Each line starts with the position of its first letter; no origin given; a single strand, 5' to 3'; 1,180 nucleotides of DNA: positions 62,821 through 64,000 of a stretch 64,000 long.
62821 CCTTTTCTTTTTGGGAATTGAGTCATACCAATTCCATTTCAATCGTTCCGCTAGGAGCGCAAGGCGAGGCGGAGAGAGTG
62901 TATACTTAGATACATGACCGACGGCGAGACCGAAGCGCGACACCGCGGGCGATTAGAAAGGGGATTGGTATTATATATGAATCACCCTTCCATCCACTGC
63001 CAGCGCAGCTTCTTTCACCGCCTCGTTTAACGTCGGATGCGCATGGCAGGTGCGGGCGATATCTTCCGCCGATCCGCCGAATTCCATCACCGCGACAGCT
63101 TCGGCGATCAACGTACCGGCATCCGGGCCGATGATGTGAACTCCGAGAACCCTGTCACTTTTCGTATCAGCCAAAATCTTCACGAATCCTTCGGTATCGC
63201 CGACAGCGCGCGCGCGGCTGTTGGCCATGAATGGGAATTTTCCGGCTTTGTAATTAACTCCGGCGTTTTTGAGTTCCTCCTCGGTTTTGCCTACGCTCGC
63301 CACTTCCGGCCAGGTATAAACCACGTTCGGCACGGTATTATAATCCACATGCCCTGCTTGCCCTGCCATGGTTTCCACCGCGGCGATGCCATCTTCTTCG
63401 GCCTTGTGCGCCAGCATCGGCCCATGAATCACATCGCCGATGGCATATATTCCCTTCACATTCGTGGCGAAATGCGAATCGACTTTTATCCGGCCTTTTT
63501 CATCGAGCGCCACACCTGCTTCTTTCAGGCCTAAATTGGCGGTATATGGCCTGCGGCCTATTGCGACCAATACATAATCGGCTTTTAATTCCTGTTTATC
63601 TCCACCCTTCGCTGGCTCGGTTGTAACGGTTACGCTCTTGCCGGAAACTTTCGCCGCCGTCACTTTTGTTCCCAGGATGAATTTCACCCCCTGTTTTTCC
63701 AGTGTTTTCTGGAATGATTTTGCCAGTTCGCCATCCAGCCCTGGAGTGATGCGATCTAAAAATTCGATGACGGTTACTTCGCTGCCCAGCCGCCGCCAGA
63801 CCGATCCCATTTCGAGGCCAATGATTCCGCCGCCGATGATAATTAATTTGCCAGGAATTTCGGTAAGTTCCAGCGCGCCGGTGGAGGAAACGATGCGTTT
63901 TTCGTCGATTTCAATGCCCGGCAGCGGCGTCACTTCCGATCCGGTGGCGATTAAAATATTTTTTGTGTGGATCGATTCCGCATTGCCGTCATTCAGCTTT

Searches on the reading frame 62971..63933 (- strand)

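Call 72: search_protein_families(library=pfam, proteins=[window:62971-63933:-], max_evalue=0.001)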
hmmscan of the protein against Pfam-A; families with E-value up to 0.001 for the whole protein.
window:62971-63933:- (320 aa): 7 families
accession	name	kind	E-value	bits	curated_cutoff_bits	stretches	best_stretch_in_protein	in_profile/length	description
PF07992.20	Pyr_redox_2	-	3.9e-50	171.4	26.1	1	3-182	115-291/291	Pyridine nucleotide-disulphide oxidoreductase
PF02852.28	Pyr_redox_dim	-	1.6e-41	141.4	25.3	1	201-310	1-110/110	Pyridine nucleotide-disulphide oxidoreductase, dimerisation domain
PF00070.33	Pyr_redox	-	7.9e-24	84.4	22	1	29-106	1-80/82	Pyridine nucleotide-disulphide oxidoreductase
PF13738.12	Pyr_redox_3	-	6.7e-07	29.3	30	0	72-166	216-305/305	Pyridine nucleotide-disulphide oxidoreductase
PF01266.30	DAO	-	6.7e-05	23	27.9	0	69-126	150-203/353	FAD dependent oxidoreductase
PF03486.20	HI0933_like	-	0.00027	20.9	50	0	71-179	112-191/244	HI0933-like protein Rossmann domain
PF01262.27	AlaDh_PNT_C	-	0.00065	19.6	23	0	27-81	28-82/214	Alanine dehydrogenase/PNT, C-terminal domain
